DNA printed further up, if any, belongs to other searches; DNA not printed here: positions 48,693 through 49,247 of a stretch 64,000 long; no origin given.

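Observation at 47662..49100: Low-GC three-gene cargo (DUF3892-like + 294-aa + 85-aa unknowns) between the integrase and attR: candidate undescribed accessory/defence module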

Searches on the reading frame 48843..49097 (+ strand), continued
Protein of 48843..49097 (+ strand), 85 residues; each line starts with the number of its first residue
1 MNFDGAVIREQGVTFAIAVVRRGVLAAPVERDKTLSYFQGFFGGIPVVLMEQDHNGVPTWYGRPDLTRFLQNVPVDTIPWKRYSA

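Call 65: search_protein_families(library=phrogs, proteins=[L102:2185-3408:-, L102:3873-4289:-, L102:4290-4514:-, L102:4588-4827:-, L102:4992-5711:-, L102:5718-5909:-, L102:6727-7167:+, L102:7179-7589:+, L102:7666-8856:+], max_evalue=0.001)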
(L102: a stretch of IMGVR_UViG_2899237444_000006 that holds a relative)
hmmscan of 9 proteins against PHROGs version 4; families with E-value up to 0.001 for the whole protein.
L102:2185-3408:- (407 aa): 4 families
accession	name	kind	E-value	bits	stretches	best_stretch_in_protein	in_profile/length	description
phrog_62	-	DNA, RNA and nucleotide metabolism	1.3e-93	315.6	1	1-405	695-1136/1881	DNA helicase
phrog_29996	-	unknown function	5.5e-19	68.7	2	25-156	750-889/1189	-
phrog_16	-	DNA, RNA and nucleotide metabolism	2.1e-10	40.5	1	1-369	271-589/986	DNA helicase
phrog_11354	-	unknown function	1.3e-08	35.6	1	317-398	19-101/116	-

L102:3873-4289:- (138 aa): 0 families

L102:4290-4514:- (74 aa): 0 families

L102:4588-4827:- (79 aa): 8 families
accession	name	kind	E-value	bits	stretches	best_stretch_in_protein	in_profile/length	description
phrog_66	-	integration and excision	1.2e-10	42.6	1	17-74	87-145/412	excisionase and transcriptional regulator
phrog_25262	-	unknown function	1.6e-08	35.4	1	21-72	32-84/106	-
phrog_15534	-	DNA, RNA and nucleotide metabolism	3.3e-06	28.6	1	23-73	43-92/93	HTH DNA binding protein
phrog_7338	-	unknown function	2.8e-05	25.3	1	21-74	28-82/87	-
phrog_668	-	DNA, RNA and nucleotide metabolism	4.4e-05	24.2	1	22-77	62-118/181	HTH DNA binding protein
phrog_4494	-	unknown function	0.00035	22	1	15-53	10-48/109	-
phrog_12527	-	integration and excision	0.00042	21.4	1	24-69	30-75/130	excisionase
phrog_1840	-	integration and excision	0.00086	20.7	0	23-69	6-53/90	excisionase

L102:4992-5711:- (239 aa): 13 families
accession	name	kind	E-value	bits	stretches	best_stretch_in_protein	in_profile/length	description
phrog_373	-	transcription regulation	2.5e-58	199.2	1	1-236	87-326/373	anti-repressor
phrog_463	-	transcription regulation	3.9e-33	116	1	5-238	17-247/250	anti-repressor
phrog_2379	-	transcription regulation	7.8e-31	108.3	1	3-128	10-140/187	anti-repressor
phrog_7755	-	transcription regulation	6e-30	105.6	1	2-111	123-230/282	anti-repressor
phrog_1760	-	transcription regulation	2.5e-29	103.6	1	4-128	11-135/232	anti-repressor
phrog_4792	-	transcription regulation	5.8e-27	96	1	3-110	15-123/268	anti-repressor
phrog_8244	-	unknown function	3.1e-23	83.5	1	13-109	20-119/383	-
phrog_1726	-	transcription regulation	3.5e-22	80.5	1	5-187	9-195/264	anti-repressor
phrog_2127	-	transcription regulation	3.6e-17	64.1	1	2-108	13-119/313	anti-repressor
phrog_4608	-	transcription regulation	8.9e-16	59.3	1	2-156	11-147/268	anti-repressor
phrog_8448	-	transcription regulation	8.8e-13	49.5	1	126-239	31-148/151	anti-repressor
phrog_63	-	transcription regulation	2.2e-12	48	1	1-184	120-284/431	anti-repressor Ant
phrog_377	-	transcription regulation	1.9e-09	38.7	1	12-126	19-113/213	anti-repressor Ant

L102:5718-5909:- (63 aa): 12 families
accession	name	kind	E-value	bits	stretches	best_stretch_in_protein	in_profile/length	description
phrog_8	-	transcription regulation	1.3e-11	45.6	1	4-58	80-133/346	transcriptional regulator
phrog_3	-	transcription regulation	5.2e-11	44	1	2-62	90-147/430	transcriptional repressor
phrog_5823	-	transcription regulation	2.5e-08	34.5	1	4-59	10-65/404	transcriptional regulator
phrog_7241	-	transcription regulation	7.2e-08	33.5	1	5-59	66-119/122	transcriptional regulator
phrog_4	-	transcription regulation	1.9e-07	31.4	1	4-60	140-191/400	transcriptional repressor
phrog_32768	-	unknown function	1.2e-05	25.2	1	5-60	14-69/446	-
phrog_1373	-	transcription regulation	1.6e-05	26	1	5-58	68-120/166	transcriptional regulator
phrog_2439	-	transcription regulation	1.8e-05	24.8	1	4-60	11-66/367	transcriptional regulator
phrog_147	-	transcription regulation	0.00011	23.5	1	3-50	7-54/100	transcriptional regulator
phrog_2104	-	unknown function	0.00015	22.9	1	3-50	42-90/103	-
phrog_2328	-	transcription regulation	0.00029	21.6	1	4-59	19-73/128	transcriptional repressor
phrog_4031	-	unknown function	0.00077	19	1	6-55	521-573/626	-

L102:6727-7167:+ (146 aa): 9 families
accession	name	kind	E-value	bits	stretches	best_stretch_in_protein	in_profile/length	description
phrog_8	-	transcription regulation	3.3e-25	90.3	1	4-102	72-150/346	transcriptional regulator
phrog_18248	-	transcription regulation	4.8e-10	40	1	8-75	2-69/264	transcriptional regulator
phrog_1994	-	DNA, RNA and nucleotide metabolism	3e-07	31.5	1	13-89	4-83/170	DNA binding protein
phrog_4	-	transcription regulation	6.5e-07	29.6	1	11-87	139-216/400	transcriptional repressor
phrog_3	-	transcription regulation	1.8e-06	29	1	6-109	86-185/430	transcriptional repressor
phrog_2967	-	transcription regulation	2.2e-06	28.4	1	11-95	13-93/225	transcriptional regulator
phrog_34939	-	unknown function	3.2e-06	28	1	13-79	14-85/280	-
phrog_4779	-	transcription regulation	6.1e-06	27.7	1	7-57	1-51/98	transcriptional regulator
phrog_2439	-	transcription regulation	0.00085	19.3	0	11-69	10-70/367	transcriptional regulator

L102:7179-7589:+ (136 aa): 6 families
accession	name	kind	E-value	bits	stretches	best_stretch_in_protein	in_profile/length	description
phrog_87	-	other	3.1e-28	100.1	1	4-134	22-160/227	metallo-protease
phrog_1914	-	unknown function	1e-07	32.9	1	47-112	79-146/222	-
phrog_2439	-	transcription regulation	2.8e-07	30.8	1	47-108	181-240/367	transcriptional regulator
phrog_19315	-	unknown function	6.4e-07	29.7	1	4-110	35-147/348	-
phrog_20936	-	unknown function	1e-05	26.8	1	24-75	2-55/91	-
phrog_1516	-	unknown function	0.00053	20.7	1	39-108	64-140/227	-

L102:7666-8856:+ (396 aa): 7 families
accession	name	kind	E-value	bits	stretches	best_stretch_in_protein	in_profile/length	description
phrog_1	-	integration and excision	7.1e-77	261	1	5-391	117-452/611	integrase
phrog_216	-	integration and excision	1.1e-39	137.3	1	138-388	11-238/301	integrase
phrog_7685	-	integration and excision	1.1e-17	65.4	1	256-391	121-240/240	integrase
phrog_34557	-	integration and excision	3.2e-05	24.7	1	215-368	8-161/183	integrase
phrog_23783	-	integration and excision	3.4e-05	24.9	1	70-170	60-152/162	integrase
phrog_35951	-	unknown function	0.00031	22.2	1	315-387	4-75/97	-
phrog_37709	-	unknown function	0.00079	20.4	0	149-242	28-112/116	-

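Call 66: fold_search(model_id=the predicted structure, library=pdb)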
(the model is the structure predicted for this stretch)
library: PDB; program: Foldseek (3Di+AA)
matches with E <= 10: 1070; with E <= 0.001: 0
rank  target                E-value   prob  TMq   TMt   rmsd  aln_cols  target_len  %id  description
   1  3ajv_A                4.9e-03  1.00  0.47  0.26   3.6        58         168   17  Splicing endonuclease from Aeropyrum pernix (released 2010-11-17)
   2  3ajv_C                7.8e-03  1.00  0.47  0.27   3.6        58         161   17  Splicing endonuclease from Aeropyrum pernix (released 2010-11-17)
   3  2zyz_A                8.8e-03  0.97  0.39  0.37   4.6        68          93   18  Pyrobaculum aerophilum splicing endonuclease (released 2009-06-23)
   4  2zyz_C                1.1e-02  0.97  0.40  0.37   4.5        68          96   18  Pyrobaculum aerophilum splicing endonuclease (released 2009-06-23)
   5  8k5p_O                1.9e-02  0.41  0.28  0.10  11.4       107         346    9  Cryo-EM structure of yeast Rat1-bound Pol II pre-termination transcription complex 2 (Pol II Rat1-PTTC2) (released 2024-01-31)
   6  1i74_A                3.5e-02  0.98  0.51  0.17   3.3        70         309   20  STREPTOCOCCUS MUTANS INORGANIC PYROPHOSPHATASE (released 2001-06-06)
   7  8hmy_D                3.5e-02  0.94  0.44  0.32   3.3        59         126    8  Cryo-EM structure of the human pre-catalytic TSEN/pre-tRNA complex (released 2023-04-19)
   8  7zrz_DP1              3.5e-02  0.90  0.39  0.33   3.6        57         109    9  Structure of the human tRNA splicing endonuclease defines substrate recognition (released 2023-05-17)
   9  2enx_A                4.3e-02  0.96  0.50  0.17   3.6        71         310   18  Structure of the family II inorganic pyrophosphatase from Streptococcus agalactiae at 2.8 resolution (released 2007-05-29)
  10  1k20_A                5.5e-02  0.96  0.50  0.17   3.3        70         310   18  Inorganic Pyrophosphatase (family II) from Streptococcus gordonii at 1.5 A resolution (released 2001-10-31)
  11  7uxa_B                6.3e-02  0.91  0.44  0.32   3.3        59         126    8  Human tRNA Splicing Endonuclease Complex bound to pre-tRNA-ARG (released 2023-02-08)
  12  7ewy_D                7.7e-02  0.89  0.49  0.28   5.0        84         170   12  Crystal structure of Ebinur Lake virus cap snatching endonuclease (D79A mutant) (released 2022-01-26)
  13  7ewz_B                8.2e-02  0.54  0.38  0.23   6.1        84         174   14  Crystal structure of Ebinur Lake virus cap snatching endonuclease (D92A mutant) (released 2022-01-26)
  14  6lpm                  8.8e-02  0.21  0.24  0.11   6.6        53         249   21  Crystal structure of AP endonuclease from Deinococcus radioduran (released 2020-05-27)
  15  1wpp_A                9.4e-02  0.92  0.51  0.17   3.3        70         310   18  Structure of Streptococcus gordonii inorganic pyrophosphatase (released 2004-11-23)
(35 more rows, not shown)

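Call 69: search_solved_structures(query=A3, max_evalue=10)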
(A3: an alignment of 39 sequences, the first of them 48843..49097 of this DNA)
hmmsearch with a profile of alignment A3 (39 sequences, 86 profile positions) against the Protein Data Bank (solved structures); distinct sequences matched with E-value up to 10: 5.
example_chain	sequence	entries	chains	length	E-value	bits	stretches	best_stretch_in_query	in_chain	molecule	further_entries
5aih_A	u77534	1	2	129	0.28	14.4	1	53-85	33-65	LIMONENE-1,2-EPOXIDE HYDROLASE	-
5aii_A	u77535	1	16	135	0.3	14.2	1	53-84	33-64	LIMONENE-1,2-EPOXIDE HYDROLASE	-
9ez8_A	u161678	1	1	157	0.64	13.2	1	3-25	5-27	6,7-dimethyl-8-ribityllumazine synthase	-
8g9u_P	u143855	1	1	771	1.6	11.9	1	26-72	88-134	Cas3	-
8zns_A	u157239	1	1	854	1.9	11.7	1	26-72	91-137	CRISPR-associated endonuclease Cas3-HD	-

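Call 74: search_protein_families(library=pfam, proteins=[L019:3399-5876:+, L020:2576-5926:+, L036:2495-5926:+, L023:2208-3719:+, L052:4319-5923:+, L057:3201-5270:+, L057:5298-5858:+, L027:4255-5280:+, L067:4980-5978:+, L079:4783-5775:+], max_evalue=0.001)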
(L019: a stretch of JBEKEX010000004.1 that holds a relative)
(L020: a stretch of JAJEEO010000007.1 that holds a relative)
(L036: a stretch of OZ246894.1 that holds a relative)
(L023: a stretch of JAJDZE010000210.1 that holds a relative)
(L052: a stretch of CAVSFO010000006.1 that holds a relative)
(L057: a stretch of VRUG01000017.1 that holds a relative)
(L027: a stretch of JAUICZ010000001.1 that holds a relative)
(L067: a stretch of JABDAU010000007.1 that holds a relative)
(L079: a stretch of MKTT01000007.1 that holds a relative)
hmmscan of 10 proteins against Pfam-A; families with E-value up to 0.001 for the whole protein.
L019:3399-5876:+ (825 aa): 2 families
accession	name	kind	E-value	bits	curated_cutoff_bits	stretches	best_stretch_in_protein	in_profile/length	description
PF02463.25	SMC_N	-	2.9e-10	40.4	40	1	374-639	135-204/220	RecF/RecN/SMC N terminal domain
PF13304.12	AAA_21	-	1.2e-06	29.2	27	1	537-633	220-299/304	AAA domain, putative AbiEii toxin, Type IV TA system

L020:2576-5926:+ (1116 aa): 1 family
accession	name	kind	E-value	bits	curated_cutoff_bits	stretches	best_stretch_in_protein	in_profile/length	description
PF00271.37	Helicase_C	-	1.1e-06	29.4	23.5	1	917-970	58-109/110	Helicase conserved C-terminal domain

L036:2495-5926:+ (1143 aa): 1 family
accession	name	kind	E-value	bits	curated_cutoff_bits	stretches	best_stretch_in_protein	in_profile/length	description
PF00271.37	Helicase_C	-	4.8e-07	30.4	23.5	1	944-997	58-109/110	Helicase conserved C-terminal domain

L023:2208-3719:+ (503 aa): 1 family
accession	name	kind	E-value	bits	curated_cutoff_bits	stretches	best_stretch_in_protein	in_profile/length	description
PF00078.32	RVT_1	-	0.00041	20.5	29.6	1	134-272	52-190/205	Reverse transcriptase (RNA-dependent DNA polymerase)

L052:4319-5923:+ (534 aa): 0 families

L057:3201-5270:+ (689 aa): 1 family
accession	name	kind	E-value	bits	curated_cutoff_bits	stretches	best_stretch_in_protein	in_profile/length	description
PF00474.23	SSF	-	8.3e-54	183.4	22.8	2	35-327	1-262/406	Sodium:solute symporter family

L057:5298-5858:+ (186 aa): 1 family
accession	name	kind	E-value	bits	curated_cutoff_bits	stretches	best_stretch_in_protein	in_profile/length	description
PF04011.17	LemA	-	2e-63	213.1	26.2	1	36-185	1-149/149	LemA family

L027:4255-5280:+ (341 aa): 2 families
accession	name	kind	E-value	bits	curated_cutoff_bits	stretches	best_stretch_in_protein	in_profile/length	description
PF13280.12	WYL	-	8.5e-14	51.8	21.8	1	156-223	3-70/70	WYL domain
PF25583.1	WCX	-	7.3e-07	29.9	23.9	1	253-325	2-71/76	WCX domain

L067:4980-5978:+ (332 aa): 1 family
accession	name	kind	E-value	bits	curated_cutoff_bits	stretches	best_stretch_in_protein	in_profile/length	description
PF14362.11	DUF4407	-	7.1e-44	150.7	31.3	1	18-314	1-296/297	Domain of unknown function (DUF4407)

L079:4783-5775:+ (330 aa): 0 families

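Call 75: fold_search(model_id=the predicted structure, library=viral)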
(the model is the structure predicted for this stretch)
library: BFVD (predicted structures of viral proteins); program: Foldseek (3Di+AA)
matches with E <= 10: 1047; with E <= 0.001: 0
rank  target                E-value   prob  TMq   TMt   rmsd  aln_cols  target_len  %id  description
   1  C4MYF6                6.0e-03  0.98  0.42  0.19   4.6        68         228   18  Outer capsid protein VP2 (Fragment) [Epizootic hemorrhagic disease virus]
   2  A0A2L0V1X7            1.0e-02  0.96  0.38  0.16   4.9        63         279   13  Outer capsid protein VP2 (Fragment) [Epizootic hemorrhagic disease virus]
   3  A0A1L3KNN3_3          1.4e-02  0.99  0.48  0.06   4.0        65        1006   17  (no name in the UniProt tables at hand)
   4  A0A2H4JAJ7            1.9e-02  0.75  0.40  0.27  10.4        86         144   17  Uncharacterized protein [uncultured Caudovirales phage]
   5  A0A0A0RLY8            2.1e-02  0.95  0.38  0.37   5.0        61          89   13  (no name in the UniProt tables at hand)
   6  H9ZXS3                2.5e-02  0.89  0.39  0.05   4.9        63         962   16  (no name in the UniProt tables at hand)
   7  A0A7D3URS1            4.3e-02  0.69  0.36  0.20   6.4        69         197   12  (no name in the UniProt tables at hand)
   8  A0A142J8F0            5.2e-02  0.97  0.51  0.16   3.3        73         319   14  RNA-directed RNA polymerase L (Fragment) [Parker's Farm virus]
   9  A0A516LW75            5.2e-02  0.82  0.43  0.18   7.8        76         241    9  (no name in the UniProt tables at hand)
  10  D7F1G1                5.2e-02  0.51  0.36  0.17   6.2        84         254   18  RNA-directed RNA polymerase L (Fragment) [Batai virus]
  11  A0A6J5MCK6            5.5e-02  0.84  0.45  0.31  10.0        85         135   10  PD-(D/E)XK endonuclease-like domain-containing protein (Fragment) [uncultured Caudovirales phage]
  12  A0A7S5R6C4            5.9e-02  0.38  0.31  0.14   8.9        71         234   14  (no name in the UniProt tables at hand)
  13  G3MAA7                5.9e-02  0.25  0.30  0.05  11.3       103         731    9  Gp366 [Bacillus phage G]
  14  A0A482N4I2            6.7e-02  0.23  0.26  0.16  10.5        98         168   15  Putative exodeoxyribonuclease 8 PDDEXK-like domain-containing protein [Escherichia phage vB_EcoS_MM01]
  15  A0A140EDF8            7.2e-02  0.57  0.38  0.08   5.6        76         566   16  (no name in the UniProt tables at hand)
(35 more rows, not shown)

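Call 86: search_dna_similar(query=window:48843-49097:+, collection=phages, mode=protein, max_rows=25)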
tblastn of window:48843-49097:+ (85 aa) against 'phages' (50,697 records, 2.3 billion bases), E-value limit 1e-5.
No match.

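Call 87: search_dna_similar(query=window:48843-49097:+, collection=plasmids, mode=protein, max_rows=30)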
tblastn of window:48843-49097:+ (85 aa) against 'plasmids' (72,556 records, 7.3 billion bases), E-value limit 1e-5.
Records with a match: 21; places in all: 21; records where one place covers at least 80% of the query: 20.
Best place of each record, by identity: <60% 21.
By first word of the organism name: Rhizobium 12; Leptolyngbya 4; Agrobacterium 2; Fuscovulum 1; Gemmobacter 1; Methylobacterium 1.
By predicted mobility (MOB-suite, as given by PLSDB): conjugative 14; non-mobilizable 5; mobilizable 2.
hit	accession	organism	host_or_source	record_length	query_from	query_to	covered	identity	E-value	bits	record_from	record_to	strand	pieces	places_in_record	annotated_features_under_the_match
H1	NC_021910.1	Rhizobium etli bv. mimosae str. Mim1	Mimosa affinis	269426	1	84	99%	52.4%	1e-21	93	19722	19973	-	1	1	hypothetical protein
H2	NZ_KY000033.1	Rhizobium rhizogenes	-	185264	1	84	99%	52.4%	3e-21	92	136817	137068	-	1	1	hypothetical protein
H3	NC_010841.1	Rhizobium rhizogenes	-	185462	1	84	99%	52.4%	3e-21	92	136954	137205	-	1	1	hypothetical protein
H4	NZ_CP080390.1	Agrobacterium cucumeris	Cucumber,pure bacterial ...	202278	1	84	99%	52.4%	3e-21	92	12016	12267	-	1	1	hypothetical protein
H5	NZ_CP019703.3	Rhizobium rhizogenes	plant,whole organism,isolated from ...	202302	1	84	99%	52.4%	3e-21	92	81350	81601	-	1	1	hypothetical protein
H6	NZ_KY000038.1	Rhizobium rhizogenes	-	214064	1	84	99%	52.4%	3e-21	92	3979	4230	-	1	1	hypothetical protein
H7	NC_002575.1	Rhizobium rhizogenes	-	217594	1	84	99%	52.4%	3e-21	92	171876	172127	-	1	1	hypothetical protein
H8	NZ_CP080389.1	Agrobacterium cucumeris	Cucumber,pure bacterial ...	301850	1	84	99%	51.2%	3e-21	92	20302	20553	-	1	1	hypothetical protein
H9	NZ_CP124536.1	Fuscovulum ytuae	pure culture,sediment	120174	1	84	99%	51.2%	9e-16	77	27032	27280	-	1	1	hypothetical protein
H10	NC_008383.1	Rhizobium johnstonii 3841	-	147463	1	84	99%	50.0%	2e-20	91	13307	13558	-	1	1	hypothetical protein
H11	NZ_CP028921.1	Gemmobacter aquarius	Whole organism,fresh water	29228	1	84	99%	46.4%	1e-19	88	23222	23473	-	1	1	none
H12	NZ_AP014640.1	Leptolyngbya boryana IAM M-101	-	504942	1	84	99%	42.9%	1e-16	79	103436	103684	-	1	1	hypothetical protein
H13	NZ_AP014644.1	Leptolyngbya boryana dg5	-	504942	1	84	99%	42.9%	1e-16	79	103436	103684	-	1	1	hypothetical protein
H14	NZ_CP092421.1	Leptolyngbya boryana IU 594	-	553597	1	84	99%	42.9%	1e-16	79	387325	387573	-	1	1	hypothetical protein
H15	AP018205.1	Leptolyngbya boryana NIES-2135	-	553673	1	84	99%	42.9%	1e-16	79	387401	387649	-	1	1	hypothetical protein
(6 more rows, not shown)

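Call 88: get_annotated_region(hit=H3, flank=6000)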
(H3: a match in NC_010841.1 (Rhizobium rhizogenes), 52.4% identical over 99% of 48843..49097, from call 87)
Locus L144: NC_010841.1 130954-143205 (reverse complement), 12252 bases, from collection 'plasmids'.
description: Rhizobium rhizogenes plasmid pRi2659, complete sequence
organism: Rhizobium rhizogenes (NCBI taxid 359)
taxonomy: Bacteria; Pseudomonadota; Alphaproteobacteria; Hyphomicrobiales; Rhizobiaceae; Rhizobium; Rhizobium rhizogenes
host: -; source: -; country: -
typing (MOB-suite, as given by PLSDB): conjugative; relaxase MOBQ,MOBQ; mating-pair formation MPF_T
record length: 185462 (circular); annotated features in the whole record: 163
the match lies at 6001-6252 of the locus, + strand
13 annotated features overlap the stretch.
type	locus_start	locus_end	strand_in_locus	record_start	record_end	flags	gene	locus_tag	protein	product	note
CDS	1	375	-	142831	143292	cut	-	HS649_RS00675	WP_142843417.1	hypothetical protein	-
CDS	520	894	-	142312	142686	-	-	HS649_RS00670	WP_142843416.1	hypothetical protein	-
CDS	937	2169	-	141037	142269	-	-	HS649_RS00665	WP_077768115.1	hypothetical protein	-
CDS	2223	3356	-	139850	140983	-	-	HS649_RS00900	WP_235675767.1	S8 family serine peptidase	GO:0006508 - proteolysis [Evidence IEA]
CDS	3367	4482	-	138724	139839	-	-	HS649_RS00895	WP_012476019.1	hypothetical protein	-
CDS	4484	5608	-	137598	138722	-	-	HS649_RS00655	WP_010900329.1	ATP-binding protein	-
CDS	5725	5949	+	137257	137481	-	-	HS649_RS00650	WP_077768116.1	DUF2188 domain-containing protein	-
CDS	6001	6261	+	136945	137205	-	-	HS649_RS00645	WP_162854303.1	hypothetical protein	-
CDS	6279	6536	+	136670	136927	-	-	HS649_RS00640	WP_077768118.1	hypothetical protein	-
CDS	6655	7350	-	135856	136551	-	-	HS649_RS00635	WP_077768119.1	SMC-Scp complex subunit ScpB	-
CDS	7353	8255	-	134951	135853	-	-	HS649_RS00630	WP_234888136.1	DUF1403 family protein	-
CDS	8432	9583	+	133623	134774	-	-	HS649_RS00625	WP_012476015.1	site-specific integrase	GO:0015074 - DNA integration [Evidence IEA]; GO:0006310 - DNA recombination [Evidence IEA]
CDS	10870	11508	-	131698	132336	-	-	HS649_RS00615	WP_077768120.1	Shedu anti-phage system protein SduA domain-containing protein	-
